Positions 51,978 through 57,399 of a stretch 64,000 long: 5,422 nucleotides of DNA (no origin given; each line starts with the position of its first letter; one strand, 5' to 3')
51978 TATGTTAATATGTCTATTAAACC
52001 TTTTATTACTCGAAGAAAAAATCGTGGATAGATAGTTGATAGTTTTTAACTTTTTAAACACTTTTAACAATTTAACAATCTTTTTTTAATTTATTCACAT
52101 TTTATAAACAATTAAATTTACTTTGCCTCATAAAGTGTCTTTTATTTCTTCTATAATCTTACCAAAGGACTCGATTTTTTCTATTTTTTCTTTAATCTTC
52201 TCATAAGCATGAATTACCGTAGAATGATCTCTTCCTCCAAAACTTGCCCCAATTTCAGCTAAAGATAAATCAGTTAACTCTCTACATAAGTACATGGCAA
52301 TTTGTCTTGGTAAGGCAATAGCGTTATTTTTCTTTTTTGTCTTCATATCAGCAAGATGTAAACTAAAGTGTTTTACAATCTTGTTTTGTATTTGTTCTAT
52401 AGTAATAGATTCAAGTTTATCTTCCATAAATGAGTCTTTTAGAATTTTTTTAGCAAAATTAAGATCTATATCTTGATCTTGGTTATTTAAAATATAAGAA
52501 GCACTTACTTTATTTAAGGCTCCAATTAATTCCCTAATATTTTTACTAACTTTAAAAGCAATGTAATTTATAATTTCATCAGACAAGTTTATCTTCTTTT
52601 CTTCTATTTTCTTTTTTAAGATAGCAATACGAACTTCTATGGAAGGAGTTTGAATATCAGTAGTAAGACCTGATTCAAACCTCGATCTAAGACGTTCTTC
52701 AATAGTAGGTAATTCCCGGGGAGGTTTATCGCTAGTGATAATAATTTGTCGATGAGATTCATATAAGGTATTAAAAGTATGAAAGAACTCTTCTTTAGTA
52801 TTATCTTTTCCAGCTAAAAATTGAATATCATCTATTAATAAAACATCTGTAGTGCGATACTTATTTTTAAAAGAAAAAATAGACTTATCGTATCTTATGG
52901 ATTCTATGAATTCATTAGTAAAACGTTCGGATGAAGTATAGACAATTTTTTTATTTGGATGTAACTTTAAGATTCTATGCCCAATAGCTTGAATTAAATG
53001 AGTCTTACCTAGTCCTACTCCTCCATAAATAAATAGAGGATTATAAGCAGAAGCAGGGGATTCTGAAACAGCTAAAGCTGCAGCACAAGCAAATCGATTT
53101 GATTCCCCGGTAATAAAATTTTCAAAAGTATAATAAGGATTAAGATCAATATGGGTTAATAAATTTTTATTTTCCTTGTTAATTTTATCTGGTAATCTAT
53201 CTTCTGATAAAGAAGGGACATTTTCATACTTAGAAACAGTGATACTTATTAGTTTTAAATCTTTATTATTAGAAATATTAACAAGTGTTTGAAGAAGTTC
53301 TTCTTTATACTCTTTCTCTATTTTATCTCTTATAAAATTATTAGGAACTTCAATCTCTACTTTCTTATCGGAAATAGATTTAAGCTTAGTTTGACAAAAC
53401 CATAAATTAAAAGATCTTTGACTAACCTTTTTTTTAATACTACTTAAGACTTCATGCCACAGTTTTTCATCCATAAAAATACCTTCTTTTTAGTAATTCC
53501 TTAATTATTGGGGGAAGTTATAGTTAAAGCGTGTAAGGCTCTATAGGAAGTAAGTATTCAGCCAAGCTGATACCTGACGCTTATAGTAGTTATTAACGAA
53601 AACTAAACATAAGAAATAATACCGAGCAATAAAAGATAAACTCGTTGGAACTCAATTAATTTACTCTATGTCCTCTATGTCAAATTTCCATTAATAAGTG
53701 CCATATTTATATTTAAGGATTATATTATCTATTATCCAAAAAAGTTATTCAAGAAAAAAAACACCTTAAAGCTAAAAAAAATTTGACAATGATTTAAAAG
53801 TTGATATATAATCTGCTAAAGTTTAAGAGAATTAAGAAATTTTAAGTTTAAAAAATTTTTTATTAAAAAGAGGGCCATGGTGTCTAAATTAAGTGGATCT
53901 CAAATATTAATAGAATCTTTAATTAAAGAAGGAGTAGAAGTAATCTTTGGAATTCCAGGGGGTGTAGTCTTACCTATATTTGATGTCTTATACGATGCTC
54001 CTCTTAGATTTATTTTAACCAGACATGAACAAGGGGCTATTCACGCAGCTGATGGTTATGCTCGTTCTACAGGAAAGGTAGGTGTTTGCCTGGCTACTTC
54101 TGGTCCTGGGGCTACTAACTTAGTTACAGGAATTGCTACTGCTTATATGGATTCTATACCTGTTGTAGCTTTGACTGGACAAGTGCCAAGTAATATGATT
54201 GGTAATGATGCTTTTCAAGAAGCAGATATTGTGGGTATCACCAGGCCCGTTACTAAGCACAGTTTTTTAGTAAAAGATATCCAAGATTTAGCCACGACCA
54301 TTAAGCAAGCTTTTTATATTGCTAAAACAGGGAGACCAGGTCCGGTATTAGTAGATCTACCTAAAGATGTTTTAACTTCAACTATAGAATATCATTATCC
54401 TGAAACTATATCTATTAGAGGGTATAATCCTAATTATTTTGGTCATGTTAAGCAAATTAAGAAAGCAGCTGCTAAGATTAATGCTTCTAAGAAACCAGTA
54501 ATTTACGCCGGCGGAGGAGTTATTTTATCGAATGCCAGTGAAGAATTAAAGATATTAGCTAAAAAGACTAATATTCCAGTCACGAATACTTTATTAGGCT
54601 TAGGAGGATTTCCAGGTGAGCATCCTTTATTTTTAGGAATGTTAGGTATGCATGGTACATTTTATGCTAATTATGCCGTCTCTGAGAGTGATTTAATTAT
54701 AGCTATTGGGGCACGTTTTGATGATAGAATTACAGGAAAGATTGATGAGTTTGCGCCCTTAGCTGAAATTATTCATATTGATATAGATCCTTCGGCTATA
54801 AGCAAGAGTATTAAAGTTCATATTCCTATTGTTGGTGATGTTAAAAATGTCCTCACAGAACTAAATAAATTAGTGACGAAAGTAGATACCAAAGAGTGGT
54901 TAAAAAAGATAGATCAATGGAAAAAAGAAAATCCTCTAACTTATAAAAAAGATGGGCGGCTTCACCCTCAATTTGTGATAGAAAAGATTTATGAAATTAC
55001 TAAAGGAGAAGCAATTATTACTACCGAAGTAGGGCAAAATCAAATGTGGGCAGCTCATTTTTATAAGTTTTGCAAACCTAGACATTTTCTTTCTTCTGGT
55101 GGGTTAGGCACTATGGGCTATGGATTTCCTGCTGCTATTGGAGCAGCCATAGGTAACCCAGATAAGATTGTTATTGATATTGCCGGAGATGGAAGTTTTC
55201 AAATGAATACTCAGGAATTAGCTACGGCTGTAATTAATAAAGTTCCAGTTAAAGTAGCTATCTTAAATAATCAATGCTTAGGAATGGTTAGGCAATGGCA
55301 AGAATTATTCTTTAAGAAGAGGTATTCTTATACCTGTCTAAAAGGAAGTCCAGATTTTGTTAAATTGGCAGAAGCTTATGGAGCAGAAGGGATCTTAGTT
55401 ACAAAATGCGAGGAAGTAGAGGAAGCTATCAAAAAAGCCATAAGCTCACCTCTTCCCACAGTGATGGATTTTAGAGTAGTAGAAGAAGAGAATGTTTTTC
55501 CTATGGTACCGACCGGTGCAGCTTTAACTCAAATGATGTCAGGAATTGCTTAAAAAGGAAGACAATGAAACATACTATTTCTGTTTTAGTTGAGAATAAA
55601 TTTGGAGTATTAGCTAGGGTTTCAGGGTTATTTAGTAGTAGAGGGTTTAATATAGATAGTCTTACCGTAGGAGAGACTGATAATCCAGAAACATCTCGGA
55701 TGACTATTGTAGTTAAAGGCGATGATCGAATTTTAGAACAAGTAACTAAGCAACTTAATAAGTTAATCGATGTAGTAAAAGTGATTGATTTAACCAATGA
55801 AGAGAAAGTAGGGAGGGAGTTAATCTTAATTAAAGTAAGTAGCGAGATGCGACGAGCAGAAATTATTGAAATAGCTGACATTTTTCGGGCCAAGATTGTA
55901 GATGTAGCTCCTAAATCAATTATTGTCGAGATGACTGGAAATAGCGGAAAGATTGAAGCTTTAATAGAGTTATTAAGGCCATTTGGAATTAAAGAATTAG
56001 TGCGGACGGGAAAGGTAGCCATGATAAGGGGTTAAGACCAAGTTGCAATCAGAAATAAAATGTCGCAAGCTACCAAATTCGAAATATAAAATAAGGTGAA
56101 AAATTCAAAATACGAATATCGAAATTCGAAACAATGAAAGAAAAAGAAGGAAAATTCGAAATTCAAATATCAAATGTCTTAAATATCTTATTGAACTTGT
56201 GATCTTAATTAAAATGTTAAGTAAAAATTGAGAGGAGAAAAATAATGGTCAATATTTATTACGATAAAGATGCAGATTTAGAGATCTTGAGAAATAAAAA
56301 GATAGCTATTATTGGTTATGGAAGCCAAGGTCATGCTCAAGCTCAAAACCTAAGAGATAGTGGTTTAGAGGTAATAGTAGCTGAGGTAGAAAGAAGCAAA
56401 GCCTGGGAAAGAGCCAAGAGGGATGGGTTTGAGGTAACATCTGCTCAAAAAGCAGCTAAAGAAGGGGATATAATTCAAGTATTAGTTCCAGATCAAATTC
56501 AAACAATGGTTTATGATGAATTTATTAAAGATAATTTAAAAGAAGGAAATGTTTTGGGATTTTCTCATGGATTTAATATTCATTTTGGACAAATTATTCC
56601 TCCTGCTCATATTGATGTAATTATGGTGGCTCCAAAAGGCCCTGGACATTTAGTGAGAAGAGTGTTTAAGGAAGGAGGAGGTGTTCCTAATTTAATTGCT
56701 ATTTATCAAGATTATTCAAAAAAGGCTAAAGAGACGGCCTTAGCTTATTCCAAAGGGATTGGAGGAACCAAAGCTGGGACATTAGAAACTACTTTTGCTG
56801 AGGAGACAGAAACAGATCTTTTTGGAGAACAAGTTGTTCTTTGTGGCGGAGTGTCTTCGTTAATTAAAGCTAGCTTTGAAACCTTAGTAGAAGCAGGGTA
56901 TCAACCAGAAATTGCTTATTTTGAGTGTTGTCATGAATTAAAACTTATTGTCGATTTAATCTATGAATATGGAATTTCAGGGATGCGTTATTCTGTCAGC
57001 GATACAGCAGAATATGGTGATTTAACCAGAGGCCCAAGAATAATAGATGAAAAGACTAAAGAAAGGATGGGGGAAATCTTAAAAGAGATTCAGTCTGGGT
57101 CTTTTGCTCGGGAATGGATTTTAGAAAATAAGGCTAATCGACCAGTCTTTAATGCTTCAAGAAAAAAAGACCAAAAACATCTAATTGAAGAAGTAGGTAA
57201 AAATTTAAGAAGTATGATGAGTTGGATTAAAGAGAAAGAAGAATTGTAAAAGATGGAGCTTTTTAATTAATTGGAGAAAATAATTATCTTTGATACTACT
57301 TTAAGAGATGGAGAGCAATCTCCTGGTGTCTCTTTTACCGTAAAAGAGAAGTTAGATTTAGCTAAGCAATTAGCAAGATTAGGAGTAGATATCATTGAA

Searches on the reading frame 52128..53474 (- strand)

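Call 32: search_protein_families(library=pfam, proteins=[window:52128-53474:-], max_evalue=0.00001)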
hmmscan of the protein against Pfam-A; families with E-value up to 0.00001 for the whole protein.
window:52128-53474:- (448 aa): 5 families
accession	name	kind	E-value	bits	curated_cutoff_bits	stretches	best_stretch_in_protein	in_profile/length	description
PF00308.24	Bac_DnaA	-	2.4e-70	236.3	23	1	111-273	1-162/162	Bacterial DnaA ATPAse domain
PF08299.17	Bac_DnaA_C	-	3e-29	101.3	31.5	1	359-427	1-69/69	Bacterial dnaA protein helix-turn-helix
PF11638.13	DnaA_N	-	1.5e-14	53.9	24.6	1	4-64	2-63/65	DnaA N-terminal domain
PF01695.23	IstB_IS21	-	2.1e-09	37.7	24.1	1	147-251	95-195/238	IstB-like ATP binding protein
PF00004.35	AAA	-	2.8e-06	28.2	21.2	0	148-267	2-124/131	ATPase family associated with various cellular activities (AAA)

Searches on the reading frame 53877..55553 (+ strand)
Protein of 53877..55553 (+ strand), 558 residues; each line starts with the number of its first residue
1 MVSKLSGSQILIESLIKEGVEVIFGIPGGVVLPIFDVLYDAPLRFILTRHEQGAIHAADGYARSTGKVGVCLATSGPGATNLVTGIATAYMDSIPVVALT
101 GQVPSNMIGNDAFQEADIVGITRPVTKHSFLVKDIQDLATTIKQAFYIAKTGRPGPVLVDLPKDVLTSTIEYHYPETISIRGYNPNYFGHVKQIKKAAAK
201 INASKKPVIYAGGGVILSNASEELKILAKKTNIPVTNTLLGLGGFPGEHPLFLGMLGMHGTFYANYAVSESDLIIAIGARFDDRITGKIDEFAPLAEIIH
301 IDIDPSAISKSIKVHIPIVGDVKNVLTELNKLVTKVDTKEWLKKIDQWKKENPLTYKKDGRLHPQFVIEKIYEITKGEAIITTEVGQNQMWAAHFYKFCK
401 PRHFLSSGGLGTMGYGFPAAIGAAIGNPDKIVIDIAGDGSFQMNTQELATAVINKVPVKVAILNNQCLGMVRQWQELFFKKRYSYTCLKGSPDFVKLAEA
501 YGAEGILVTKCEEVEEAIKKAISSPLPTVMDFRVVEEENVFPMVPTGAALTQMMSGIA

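Call 32: search_protein_families(library=pfam, proteins=[window:53877-55553:+], max_evalue=0.00001)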
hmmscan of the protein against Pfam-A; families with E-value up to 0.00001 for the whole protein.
window:53877-55553:+ (558 aa): 3 families
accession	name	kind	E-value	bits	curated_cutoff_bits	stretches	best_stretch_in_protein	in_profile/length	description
PF02775.26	TPP_enzyme_C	-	2.8e-56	190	21.9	1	385-531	2-150/151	Thiamine pyrophosphate enzyme, C-terminal TPP binding domain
PF00205.28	TPP_enzyme_M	-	1.3e-51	174.4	30.4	1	194-329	1-137/137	Thiamine pyrophosphate enzyme, central domain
PF02776.23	TPP_enzyme_N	-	5.4e-40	136.3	26.8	1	6-120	2-118/119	Thiamine pyrophosphate enzyme, N-terminal TPP binding domain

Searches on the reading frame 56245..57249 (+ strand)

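Call 32: search_protein_families(library=pfam, proteins=[window:56245-57249:+], max_evalue=0.00001)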
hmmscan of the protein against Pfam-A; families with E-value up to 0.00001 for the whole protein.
window:56245-57249:+ (334 aa): 6 families
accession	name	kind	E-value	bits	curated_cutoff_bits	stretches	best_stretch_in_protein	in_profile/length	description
PF07991.19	KARI_N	-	9.6e-75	250.1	20.6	1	15-178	2-165/165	Acetohydroxy acid isomeroreductase, NADPH-binding domain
PF01450.25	KARI_C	-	2.8e-68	229.2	29.1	1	184-327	1-144/144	Ketol-acid reductoisomerase, C-terminal domain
PF03807.23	F420_oxidored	-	1.9e-08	35.2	21.6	1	19-100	1-85/94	NADP oxidoreductase coenzyme F420-dependent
PF00670.27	AdoHcyase_NAD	-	1.7e-07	31.9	27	1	14-78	20-83/162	S-adenosyl-L-homocysteine hydrolase, NAD binding domain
PF02826.25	2-Hacid_dh_C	-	2e-07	31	25.1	1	14-87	33-105/178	D-isomer specific 2-hydroxyacid dehydrogenase, NAD binding domain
PF03446.21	NAD_binding_2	-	6.6e-07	29.9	21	1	19-103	1-88/161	NAD binding domain of 6-phosphogluconate dehydrogenase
